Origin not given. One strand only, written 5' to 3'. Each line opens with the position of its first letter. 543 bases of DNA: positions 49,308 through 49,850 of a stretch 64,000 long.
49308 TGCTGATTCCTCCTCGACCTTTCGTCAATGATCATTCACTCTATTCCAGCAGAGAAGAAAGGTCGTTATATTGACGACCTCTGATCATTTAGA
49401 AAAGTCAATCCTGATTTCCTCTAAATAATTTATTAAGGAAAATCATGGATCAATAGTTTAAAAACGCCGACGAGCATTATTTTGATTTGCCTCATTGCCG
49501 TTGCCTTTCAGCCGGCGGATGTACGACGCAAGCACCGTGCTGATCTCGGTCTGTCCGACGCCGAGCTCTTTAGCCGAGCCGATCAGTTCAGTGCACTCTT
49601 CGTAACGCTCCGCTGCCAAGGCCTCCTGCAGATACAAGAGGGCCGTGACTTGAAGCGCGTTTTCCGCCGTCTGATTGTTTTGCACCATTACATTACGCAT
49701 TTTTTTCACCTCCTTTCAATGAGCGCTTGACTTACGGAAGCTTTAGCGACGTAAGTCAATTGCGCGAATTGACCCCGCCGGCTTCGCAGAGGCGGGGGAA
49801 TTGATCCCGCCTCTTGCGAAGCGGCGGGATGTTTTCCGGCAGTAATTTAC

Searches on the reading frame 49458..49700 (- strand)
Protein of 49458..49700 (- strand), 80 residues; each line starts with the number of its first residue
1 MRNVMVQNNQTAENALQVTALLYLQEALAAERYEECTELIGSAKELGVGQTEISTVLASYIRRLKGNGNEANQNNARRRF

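Call 13: search_protein_families(library=pfam, proteins=[window:49458-49700:-], max_evalue=0.1)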
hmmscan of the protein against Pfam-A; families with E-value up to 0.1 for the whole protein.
window:49458-49700:- (80 aa): 0 families

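Call 14: search_protein_families(library=ncbifam, proteins=[window:49458-49700:-], max_evalue=0.1)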
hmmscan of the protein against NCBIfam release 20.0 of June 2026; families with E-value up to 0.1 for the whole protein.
window:49458-49700:- (80 aa): 0 families

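Call 18: find_homologous_proteins(query=window:49458-49700:-, max_evalue=0.01)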
Query window:49458-49700:- (80 aa): 7 proteins with E <= 0.01 among 7 candidates.
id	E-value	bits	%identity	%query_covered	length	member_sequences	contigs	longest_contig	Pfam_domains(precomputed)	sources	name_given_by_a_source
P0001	2.6e-42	159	100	100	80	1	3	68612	-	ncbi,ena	-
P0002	1.9e-37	144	91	100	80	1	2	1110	-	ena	-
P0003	1.1e-35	138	89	88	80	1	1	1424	-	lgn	-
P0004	1.5e-32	128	83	100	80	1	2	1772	-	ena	-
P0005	3.7e-30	121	77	100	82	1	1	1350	-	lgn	-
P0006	5.5e-30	120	74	100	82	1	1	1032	-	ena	-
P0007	1.6e-26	109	73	100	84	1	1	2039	-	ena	-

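Call 19: find_encoding_contigs(protein=P0002, flank=3000)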
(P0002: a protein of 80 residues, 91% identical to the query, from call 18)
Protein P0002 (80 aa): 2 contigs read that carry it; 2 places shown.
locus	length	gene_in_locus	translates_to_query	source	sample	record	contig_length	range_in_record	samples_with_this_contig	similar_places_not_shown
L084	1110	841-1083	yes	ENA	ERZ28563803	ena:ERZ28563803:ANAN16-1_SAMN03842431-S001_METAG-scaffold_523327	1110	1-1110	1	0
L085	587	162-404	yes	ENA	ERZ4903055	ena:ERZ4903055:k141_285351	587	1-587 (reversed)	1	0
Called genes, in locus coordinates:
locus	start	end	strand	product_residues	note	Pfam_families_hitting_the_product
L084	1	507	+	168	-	?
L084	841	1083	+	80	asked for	-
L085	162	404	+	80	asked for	-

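Call 20: find_encoding_contigs(protein=P0003, flank=3000)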
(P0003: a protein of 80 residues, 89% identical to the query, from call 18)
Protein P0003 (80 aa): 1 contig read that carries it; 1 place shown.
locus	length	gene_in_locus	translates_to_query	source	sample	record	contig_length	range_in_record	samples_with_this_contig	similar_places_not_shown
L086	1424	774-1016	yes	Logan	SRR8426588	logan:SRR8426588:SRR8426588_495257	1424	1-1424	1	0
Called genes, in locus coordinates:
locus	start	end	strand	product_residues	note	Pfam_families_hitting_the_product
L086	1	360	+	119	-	?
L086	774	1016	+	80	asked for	-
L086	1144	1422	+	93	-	?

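Call 21: find_encoding_contigs(protein=P0004, flank=3000)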
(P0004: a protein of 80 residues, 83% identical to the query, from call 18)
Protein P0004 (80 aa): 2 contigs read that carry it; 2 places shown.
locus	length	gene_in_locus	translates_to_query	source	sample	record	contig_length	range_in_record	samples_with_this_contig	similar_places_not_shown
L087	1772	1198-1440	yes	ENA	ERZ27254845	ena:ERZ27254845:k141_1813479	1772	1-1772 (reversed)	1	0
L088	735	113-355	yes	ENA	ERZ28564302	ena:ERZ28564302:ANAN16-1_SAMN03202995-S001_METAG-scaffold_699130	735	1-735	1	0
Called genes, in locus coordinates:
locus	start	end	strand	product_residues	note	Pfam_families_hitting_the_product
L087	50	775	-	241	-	PF01476:LysM, PF01510:Amidase_2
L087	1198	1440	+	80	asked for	-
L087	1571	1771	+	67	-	?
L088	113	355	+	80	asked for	-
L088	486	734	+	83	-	?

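Call 22: find_encoding_contigs(protein=P0005, flank=3000)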
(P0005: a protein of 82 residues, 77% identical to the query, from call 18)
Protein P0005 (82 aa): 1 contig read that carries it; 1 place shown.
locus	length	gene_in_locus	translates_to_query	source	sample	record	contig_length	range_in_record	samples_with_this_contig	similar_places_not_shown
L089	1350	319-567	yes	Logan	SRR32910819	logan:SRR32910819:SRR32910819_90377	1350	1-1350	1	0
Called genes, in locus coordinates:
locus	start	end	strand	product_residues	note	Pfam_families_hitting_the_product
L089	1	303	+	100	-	?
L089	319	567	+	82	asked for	-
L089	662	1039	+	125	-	-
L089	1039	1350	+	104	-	?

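Call 23: find_encoding_contigs(protein=P0006, flank=3000)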
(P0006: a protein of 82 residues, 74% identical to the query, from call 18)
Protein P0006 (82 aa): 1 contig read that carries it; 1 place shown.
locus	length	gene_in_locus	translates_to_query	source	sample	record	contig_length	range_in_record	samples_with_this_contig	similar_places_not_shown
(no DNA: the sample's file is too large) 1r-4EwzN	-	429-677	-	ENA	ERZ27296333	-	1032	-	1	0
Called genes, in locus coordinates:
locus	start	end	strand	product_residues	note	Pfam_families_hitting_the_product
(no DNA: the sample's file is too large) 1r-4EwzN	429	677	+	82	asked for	-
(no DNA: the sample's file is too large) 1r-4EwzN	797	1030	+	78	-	?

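Call 24: find_encoding_contigs(protein=P0007, flank=3000)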
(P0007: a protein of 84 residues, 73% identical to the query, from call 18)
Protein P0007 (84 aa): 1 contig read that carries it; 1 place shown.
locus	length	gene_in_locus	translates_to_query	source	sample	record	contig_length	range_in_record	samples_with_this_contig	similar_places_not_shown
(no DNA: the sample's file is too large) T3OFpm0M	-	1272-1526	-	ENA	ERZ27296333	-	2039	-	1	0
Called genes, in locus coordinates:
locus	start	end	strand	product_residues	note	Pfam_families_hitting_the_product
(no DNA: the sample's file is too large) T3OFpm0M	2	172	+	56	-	?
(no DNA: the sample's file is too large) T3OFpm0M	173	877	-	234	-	PF01476:LysM, PF01510:Amidase_2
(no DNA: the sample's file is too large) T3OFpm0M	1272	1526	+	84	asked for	-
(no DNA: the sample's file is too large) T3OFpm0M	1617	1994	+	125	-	-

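Call 51: predict_structure(alignment_id=A5)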
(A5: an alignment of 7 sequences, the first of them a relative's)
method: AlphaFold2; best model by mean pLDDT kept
length: 80 residues; sequences in the alignment: 7
mean_pLDDT: 82.4   pTM: 0.64
mean pLDDT of the five models: 82.4, 81.4, 81.2, 79.9, 79.6
residues with pLDDT >= 90: 47; 70-90: 11; 50-70: 22; < 50: 0
segments of 3 or more residues with pLDDT < 50: none
pLDDT, mean of each block of 10 residues (from residue 1): 64 88 95 94 94 94 73 57
secondary structure, 60 per line:
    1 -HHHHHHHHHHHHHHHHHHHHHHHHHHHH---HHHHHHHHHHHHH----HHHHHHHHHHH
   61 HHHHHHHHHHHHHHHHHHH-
elements in order: H2-29 H33-45 H50-79

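Call 54: fold_search(model_id=the predicted structure, library=pdb)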
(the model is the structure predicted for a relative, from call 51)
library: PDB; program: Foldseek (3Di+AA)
matches with E <= 10: 141; with E <= 0.001: 0
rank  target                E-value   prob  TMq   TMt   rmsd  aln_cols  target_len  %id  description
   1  7y4r_E                1.1e+00  0.82  0.63  0.49   8.1        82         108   16  Structure of RclX (released 2023-07-05)
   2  7y4r_F                1.1e+00  0.38  0.48  0.37   8.3        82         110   18  Structure of RclX (released 2023-07-05)
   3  7y4r_A                1.4e+00  0.75  0.63  0.48   8.1        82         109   16  Structure of RclX (released 2023-07-05)
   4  3bey_E                1.5e+00  0.54  0.54  0.50   7.9        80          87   15  Crystal structure of the protein O27018 from Methanobacterium thermoautotrophicum. Northeast Structural Genomics Conso (released 2007-12-18)
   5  2cwq_C                2.0e+00  0.44  0.53  0.39   8.5        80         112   19  Crystal structure of conserved protein TTHA0727 from Thermus thermophilus HB8 (released 2005-12-23)
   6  7rdh_G                2.4e+00  0.47  0.47  0.63   3.6        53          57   23  Crystal structure of the de novo designed binding protein H3mb in complex with the 1968 influenza A virus hemagglutini (released 2022-05-04)
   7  9m05_D                2.6e+00  0.33  0.50  0.20  14.0        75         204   17  Cryo-EM structure of dVGAC complexed with iodide (released 2025-10-29)
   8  6xip_A                2.6e+00  0.18  0.38  0.41  10.3        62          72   13  The 1.5 A Crystal Structure of the Co-factor Complex of NSP7 and the C-terminal Domain of NSP8 from SARS CoV-2 (released 2020-07-01)
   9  4yv6_A                2.8e+00  0.38  0.50  0.18   4.3        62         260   14  X-ray crystal structure of Streptococcus dysgalactiae SHP pheromone receptor Rgg2 (released 2015-04-08)
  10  6suw_b                2.8e+00  0.20  0.45  0.43  13.3        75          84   12  Crystal structure of Rhodospirillum rubrum Rru_A0973 E31A variant (released 2020-09-23)
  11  6w1f_A                3.0e+00  0.23  0.46  0.14   9.5        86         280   15  Crystal structure of Streptococcus thermophilus SHP pheromone receptor Rgg3 bound to DNA (released 2020-10-21)
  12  6suw_U                3.0e+00  0.18  0.44  0.41  13.4        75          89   12  Crystal structure of Rhodospirillum rubrum Rru_A0973 E31A variant (released 2020-09-23)
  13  7ji0_A                3.2e+00  0.33  0.50  0.21   7.6        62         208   19  CryoEM structure of Streptococcus thermophilus SHP pheromone receptor Rgg3 in complex with SHP3 (released 2020-10-07)
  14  7xn7_r                3.2e+00  0.15  0.45  0.14  12.4        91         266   20  RNA polymerase II elongation complex containing Spt4/5, Elf1, Spt6, Spn1 and Paf1C (released 2022-09-07)
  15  5jno_B                3.4e+00  0.47  0.47  0.63   1.7        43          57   21  Crystal structure of the BD1-NTPR complex from BEND3 and PICH (released 2017-09-13)
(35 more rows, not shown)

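Call 65: search_protein_representatives(alignment_id=A5)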
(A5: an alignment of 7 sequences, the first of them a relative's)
Query: 7 sequences, 80 profile positions. Proteins with E-value up to 0.001 (for the whole library): 237; up to 1e-10: 45; up to 1e-30: 1. The best 150 are listed.
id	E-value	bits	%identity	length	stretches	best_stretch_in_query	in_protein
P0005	6.0e-44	164.1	-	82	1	1-80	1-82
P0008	3.5e-16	75.1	-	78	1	13-80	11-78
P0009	7.3e-16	74.1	-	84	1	1-80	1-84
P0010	2.4e-15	72.4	-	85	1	1-77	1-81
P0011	5.5e-15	71.2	-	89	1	7-72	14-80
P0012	1.6e-14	69.8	-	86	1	1-80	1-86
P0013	1.6e-14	69.7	-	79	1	6-69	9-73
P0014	6.8e-14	67.7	-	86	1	1-79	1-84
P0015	8.5e-14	67.4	-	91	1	7-80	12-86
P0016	1.2e-13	66.9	-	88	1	10-77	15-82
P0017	1.3e-13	66.8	-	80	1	1-65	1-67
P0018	1.9e-13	66.3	-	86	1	12-79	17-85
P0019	4.1e-13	65.2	-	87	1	1-65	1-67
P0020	4.9e-13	65.0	-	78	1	1-66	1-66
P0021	7.6e-13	64.4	-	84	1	12-78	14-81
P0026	1.5e-12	63.4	-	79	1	9-80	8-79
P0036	1.8e-11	60.0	-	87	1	15-80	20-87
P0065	9.3e-10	54.5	-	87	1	1-80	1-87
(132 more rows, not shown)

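Call 69: search_protein_families(library=pfam, proteins=[P0008, P0009, P0010, P0011, P0012, P0015, P0019, P0026, P0036, P0065], max_evalue=1)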
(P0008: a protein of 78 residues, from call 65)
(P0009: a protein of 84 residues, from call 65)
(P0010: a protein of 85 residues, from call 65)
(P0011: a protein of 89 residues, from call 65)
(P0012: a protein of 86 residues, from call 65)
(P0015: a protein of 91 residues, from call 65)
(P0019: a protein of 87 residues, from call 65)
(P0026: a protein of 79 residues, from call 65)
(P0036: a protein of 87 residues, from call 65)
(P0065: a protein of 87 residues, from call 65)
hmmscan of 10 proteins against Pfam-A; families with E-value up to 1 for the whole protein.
P0008 (78 aa): 1 family
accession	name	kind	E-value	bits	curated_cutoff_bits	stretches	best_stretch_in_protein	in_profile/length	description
PF22794.1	jr-ZPR1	-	0.074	13.4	27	1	27-73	59-105/125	ZPR1 jelly-roll domain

P0009 (84 aa): 2 families
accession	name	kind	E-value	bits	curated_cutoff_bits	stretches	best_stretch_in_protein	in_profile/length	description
PF23683.1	U_exon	-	0.021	15.4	27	1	10-84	13-89/95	U exon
PF24654.2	CEP76_N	-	0.25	12.1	27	1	55-78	17-40/60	CEP76 N-terminal domain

P0010 (85 aa): 1 family
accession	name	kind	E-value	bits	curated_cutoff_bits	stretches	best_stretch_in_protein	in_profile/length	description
PF18273.6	T3RM_EcoP15I_C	-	0.085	13.6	25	1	3-54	14-66/97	Type III R-M EcoP15I C-terminal domain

P0011 (89 aa): 0 families

P0012 (86 aa): 0 families

P0015 (91 aa): 0 families

P0019 (87 aa): 1 family
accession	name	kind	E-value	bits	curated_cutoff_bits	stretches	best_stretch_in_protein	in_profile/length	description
PF08671.16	SinI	-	0.3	11.3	31.4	1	39-57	6-24/28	Anti-repressor SinI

P0026 (79 aa): 1 family
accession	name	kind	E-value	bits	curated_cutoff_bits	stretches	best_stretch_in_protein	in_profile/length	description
PF04792.17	LcrV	-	0.11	12.2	25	1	16-59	139-181/323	V antigen (LcrV) protein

P0036 (87 aa): 0 families

P0065 (87 aa): 0 families

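Call 72: find_homologous_proteins(query=A8, max_evalue=0.00001)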
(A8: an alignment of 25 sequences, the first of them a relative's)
Query A8 (25 sequences) (80 aa, profile of the alignment): 180 proteins with E <= 0.00001 among 816 candidates; the best 120 are listed.
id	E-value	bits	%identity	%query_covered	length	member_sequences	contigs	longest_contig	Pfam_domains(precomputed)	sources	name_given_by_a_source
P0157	1.3e-27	113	46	100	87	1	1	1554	-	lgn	-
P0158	2.2e-27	113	47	100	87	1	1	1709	-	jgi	-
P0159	6.0e-27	111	43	99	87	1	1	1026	-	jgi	jgi:hypothetical protein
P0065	6.5e-27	111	41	100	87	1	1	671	-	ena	-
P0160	1.1e-26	110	51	100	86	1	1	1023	-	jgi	-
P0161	1.8e-26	110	45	100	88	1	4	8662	-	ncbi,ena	-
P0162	4.1e-26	108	47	96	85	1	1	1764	-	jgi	jgi:4-aminobutyrate aminotransferase-like enzyme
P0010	4.6e-26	108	54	83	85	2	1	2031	-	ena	-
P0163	1.1e-25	107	48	99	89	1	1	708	-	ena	-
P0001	1.4e-25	107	100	100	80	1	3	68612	-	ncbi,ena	-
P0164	1.5e-25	107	46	73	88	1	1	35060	-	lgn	-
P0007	2.3e-25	106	73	100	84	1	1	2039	-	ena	-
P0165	2.4e-25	106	45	90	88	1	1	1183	-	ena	-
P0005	6.4e-25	105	77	100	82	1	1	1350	-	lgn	-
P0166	8.7e-25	104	49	98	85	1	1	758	-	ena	-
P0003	1.6e-24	103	89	88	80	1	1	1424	-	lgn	-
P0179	4.4e-24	102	44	88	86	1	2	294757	-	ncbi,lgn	-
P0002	5.4e-24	102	91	100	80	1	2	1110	-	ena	-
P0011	1.3e-23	101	58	74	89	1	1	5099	-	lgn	-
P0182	1.9e-23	100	53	83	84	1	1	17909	-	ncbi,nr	ncbi:MAG: hypothetical protein NUV91_01005 [Candidatus Omnitrophica bacterium]|nr:hypothetical prote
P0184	3.2e-23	99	54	74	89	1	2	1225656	-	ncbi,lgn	ncbi:MAG: hypothetical protein AB7S78_09570 [Candidatus Omnitrophota bacterium]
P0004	4.6e-23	99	83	100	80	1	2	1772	-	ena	-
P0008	5.7e-23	98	49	91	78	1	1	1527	-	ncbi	-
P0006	6.5e-23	98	74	100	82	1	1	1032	-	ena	-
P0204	5.4e-22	95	45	96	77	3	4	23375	-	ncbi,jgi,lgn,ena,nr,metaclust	ncbi:MAG: hypothetical protein A2Z88_00580 [Omnitrophica WOR_2 bacterium GWA2_47_8]|nr:MAG: hypothet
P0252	2.8e-19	87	41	83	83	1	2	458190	-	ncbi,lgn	-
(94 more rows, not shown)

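Call 73: find_encoding_contigs(protein=P0184, flank=2500, max_places=2)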
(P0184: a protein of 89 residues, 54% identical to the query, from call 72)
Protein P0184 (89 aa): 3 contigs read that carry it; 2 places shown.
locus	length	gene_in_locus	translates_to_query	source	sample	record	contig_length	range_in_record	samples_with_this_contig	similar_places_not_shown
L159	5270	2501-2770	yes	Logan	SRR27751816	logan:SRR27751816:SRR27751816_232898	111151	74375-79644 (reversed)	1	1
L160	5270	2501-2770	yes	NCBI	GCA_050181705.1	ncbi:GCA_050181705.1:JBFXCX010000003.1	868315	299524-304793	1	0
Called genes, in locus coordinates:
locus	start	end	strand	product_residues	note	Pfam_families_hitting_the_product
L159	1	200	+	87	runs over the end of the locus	PF01809:YidD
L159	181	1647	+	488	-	PF01406:tRNA-synt_1e, PF01921:tRNA-synt_1f (faint), PF00133:tRNA-synt_1 (weak), PF09334:tRNA-synt_1g (weak), PF09190:DALR_2, PF23493:CysS_C (weak)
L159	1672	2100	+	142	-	PF00383:dCMP_cyt_deam_1, PF14437:MafB19-deam (weak)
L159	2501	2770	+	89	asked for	-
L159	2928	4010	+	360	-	-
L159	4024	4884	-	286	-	-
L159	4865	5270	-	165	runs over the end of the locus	-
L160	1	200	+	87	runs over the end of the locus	PF01809:YidD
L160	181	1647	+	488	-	PF01406:tRNA-synt_1e, PF01921:tRNA-synt_1f (faint), PF00133:tRNA-synt_1 (weak), PF09334:tRNA-synt_1g (weak), PF09190:DALR_2, PF23493:CysS_C (weak)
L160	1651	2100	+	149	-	PF00383:dCMP_cyt_deam_1, PF14437:MafB19-deam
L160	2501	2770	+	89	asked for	-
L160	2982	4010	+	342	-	-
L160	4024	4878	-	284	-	-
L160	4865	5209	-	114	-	-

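Call 74: find_encoding_contigs(protein=P0182, flank=2500, max_places=2)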
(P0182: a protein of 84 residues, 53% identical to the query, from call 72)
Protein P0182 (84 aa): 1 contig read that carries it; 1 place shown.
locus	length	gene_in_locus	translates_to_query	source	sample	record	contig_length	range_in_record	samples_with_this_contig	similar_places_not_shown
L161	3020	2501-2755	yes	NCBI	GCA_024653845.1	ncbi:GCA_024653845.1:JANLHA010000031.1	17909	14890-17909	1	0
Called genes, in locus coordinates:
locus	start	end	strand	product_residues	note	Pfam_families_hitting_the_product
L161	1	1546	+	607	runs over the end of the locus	PF05524:PEP-utilisers_N, PF00391:PEP-utilizers, PF02896:PEP-utilizers_C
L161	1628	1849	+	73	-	-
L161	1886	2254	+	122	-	-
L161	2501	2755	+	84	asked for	-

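Call 75: find_encoding_contigs(protein=P0179, flank=2500, max_places=2)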
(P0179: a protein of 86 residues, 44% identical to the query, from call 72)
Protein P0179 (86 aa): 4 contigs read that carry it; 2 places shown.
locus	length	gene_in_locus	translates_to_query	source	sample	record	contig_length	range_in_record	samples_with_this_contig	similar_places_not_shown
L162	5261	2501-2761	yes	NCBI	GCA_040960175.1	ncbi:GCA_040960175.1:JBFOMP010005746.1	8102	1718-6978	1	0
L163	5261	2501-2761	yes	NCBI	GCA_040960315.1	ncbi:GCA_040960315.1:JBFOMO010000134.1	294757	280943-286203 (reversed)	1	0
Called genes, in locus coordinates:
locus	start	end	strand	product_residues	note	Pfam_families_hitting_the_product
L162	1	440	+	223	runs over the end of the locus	PF02470:MlaD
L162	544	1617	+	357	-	PF21088:MS_channel_1st, PF00924:MS_channel_2nd, PF21082:MS_channel_3rd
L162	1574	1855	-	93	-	-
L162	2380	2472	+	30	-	-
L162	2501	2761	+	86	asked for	-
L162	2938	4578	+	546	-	PF00005:ABC_tran, PF02463:SMC_N (faint), PF13304:AAA_21 (faint), PF12848:ABC_tran_Xtn, PF00005:ABC_tran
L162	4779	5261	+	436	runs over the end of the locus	PF03448:MgtE_N, PF00571:CBS, PF01769:MgtE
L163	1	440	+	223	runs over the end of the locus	PF02470:MlaD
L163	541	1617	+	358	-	PF21088:MS_channel_1st, PF00924:MS_channel_2nd, PF21082:MS_channel_3rd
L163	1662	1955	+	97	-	PF02325:CCB3_YggT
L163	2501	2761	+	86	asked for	-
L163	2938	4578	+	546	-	PF00005:ABC_tran, PF02463:SMC_N (faint), PF13304:AAA_21 (faint), PF12848:ABC_tran_Xtn, PF00005:ABC_tran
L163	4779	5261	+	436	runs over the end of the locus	PF03448:MgtE_N, PF00571:CBS, PF01769:MgtE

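Call 79: find_encoding_contigs(protein=P0204, flank=2000, max_places=4)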
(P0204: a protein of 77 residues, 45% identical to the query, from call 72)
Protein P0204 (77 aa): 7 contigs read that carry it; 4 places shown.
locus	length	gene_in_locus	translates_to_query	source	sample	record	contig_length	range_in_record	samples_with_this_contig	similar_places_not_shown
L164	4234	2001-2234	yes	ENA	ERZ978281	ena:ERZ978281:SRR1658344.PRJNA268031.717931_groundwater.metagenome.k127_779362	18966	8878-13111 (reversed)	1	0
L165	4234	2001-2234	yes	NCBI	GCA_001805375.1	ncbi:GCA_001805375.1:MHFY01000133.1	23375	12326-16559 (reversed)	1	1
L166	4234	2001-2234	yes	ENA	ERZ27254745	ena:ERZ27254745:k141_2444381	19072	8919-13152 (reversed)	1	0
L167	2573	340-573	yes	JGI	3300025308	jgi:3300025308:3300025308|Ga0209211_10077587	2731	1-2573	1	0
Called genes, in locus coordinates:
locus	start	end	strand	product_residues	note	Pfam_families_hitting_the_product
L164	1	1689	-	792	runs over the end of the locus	-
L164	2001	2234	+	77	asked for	-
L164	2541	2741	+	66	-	PF00313:CSD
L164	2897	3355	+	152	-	-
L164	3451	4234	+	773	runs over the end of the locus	PF00535:Glycos_transf_2, PF10111:Glyco_tranf_2_2 (faint), PF13641:Glyco_tranf_2_3, PF00534:Glycos_transf_1, PF13692:Glyco_trans_1_4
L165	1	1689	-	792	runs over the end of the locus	-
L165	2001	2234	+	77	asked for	-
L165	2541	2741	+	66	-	PF00313:CSD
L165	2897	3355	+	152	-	-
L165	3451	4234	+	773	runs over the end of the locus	PF00535:Glycos_transf_2, PF10111:Glyco_tranf_2_2 (faint), PF13641:Glyco_tranf_2_3, PF00534:Glycos_transf_1, PF13692:Glyco_trans_1_4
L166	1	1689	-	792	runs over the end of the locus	-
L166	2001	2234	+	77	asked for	-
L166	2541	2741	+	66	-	PF00313:CSD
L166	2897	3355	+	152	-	-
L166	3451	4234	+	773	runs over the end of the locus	PF00535:Glycos_transf_2, PF10111:Glyco_tranf_2_2 (faint), PF13641:Glyco_tranf_2_3, PF00534:Glycos_transf_1, PF13692:Glyco_trans_1_4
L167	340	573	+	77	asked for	-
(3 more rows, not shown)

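Call 80: find_encoding_contigs(protein=P0252, flank=2000, max_places=4)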
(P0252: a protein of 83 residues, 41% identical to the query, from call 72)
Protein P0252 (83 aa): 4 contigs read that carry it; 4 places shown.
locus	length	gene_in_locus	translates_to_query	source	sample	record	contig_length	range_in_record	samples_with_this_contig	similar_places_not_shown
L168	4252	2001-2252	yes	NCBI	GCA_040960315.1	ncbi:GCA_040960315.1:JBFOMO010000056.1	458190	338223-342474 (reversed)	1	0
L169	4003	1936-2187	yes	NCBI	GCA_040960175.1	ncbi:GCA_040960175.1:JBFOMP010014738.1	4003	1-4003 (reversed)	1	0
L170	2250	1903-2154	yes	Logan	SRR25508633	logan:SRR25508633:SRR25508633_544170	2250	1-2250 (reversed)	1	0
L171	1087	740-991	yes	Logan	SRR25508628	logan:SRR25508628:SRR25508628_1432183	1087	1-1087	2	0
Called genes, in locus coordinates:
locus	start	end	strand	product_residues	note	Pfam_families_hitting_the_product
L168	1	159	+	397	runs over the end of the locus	PF00266:Aminotran_5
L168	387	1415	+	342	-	PF01926:MMR_HSR1, PF06071:YchF-GTPase_C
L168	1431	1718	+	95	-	-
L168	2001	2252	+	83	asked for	-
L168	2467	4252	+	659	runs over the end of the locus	PF11412:DsbD_N, PF02683:DsbD_TM, PF13899:Thioredoxin_7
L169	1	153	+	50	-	?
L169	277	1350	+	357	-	PF01926:MMR_HSR1, PF02421:FeoB_N, PF06071:YchF-GTPase_C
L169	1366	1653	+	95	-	-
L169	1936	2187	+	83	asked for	-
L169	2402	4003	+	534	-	?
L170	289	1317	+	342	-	PF01926:MMR_HSR1, PF06071:YchF-GTPase_C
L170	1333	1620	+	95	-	-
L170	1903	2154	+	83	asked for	-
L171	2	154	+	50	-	?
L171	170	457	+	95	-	-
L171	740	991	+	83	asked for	-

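Call 101: search_solved_structures(query=A8, max_evalue=10)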
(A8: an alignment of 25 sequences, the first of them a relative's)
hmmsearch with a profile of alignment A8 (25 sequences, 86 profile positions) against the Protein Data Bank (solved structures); distinct sequences matched with E-value up to 10: 11.
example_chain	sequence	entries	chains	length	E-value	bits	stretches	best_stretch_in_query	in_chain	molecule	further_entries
8cwy_A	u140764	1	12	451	3.9e-06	30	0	42-73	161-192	T32-15-1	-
8cws_A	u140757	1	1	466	4e-06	29.9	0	42-73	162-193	F4132-2 Chain A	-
5cwb_A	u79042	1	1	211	0.0043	20.2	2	42-73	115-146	Designed helical repeat protein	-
7udk_A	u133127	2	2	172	0.022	18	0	44-76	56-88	Designed helical repeat protein (DHR) RPB_LRP2_R4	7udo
6vfi_A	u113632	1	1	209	0.046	16.9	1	42-66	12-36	O43_dn18A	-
7mwr_B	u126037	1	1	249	0.055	16.7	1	42-75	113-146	LHD101B4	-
2nc9_A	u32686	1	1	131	0.17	15.1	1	15-69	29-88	Stress-induced-phosphoprotein 1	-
3esk_A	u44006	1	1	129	0.19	15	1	15-69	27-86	Stress-induced-phosphoprotein 1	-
1elr_A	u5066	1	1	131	0.19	15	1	15-69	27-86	TPR2A-DOMAIN OF HOP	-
8vl4_A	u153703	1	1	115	0.56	13.4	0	31-65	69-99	De novo design protein 312 parent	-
9drl_A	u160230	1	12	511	2.8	11.2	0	43-74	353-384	T33-549_B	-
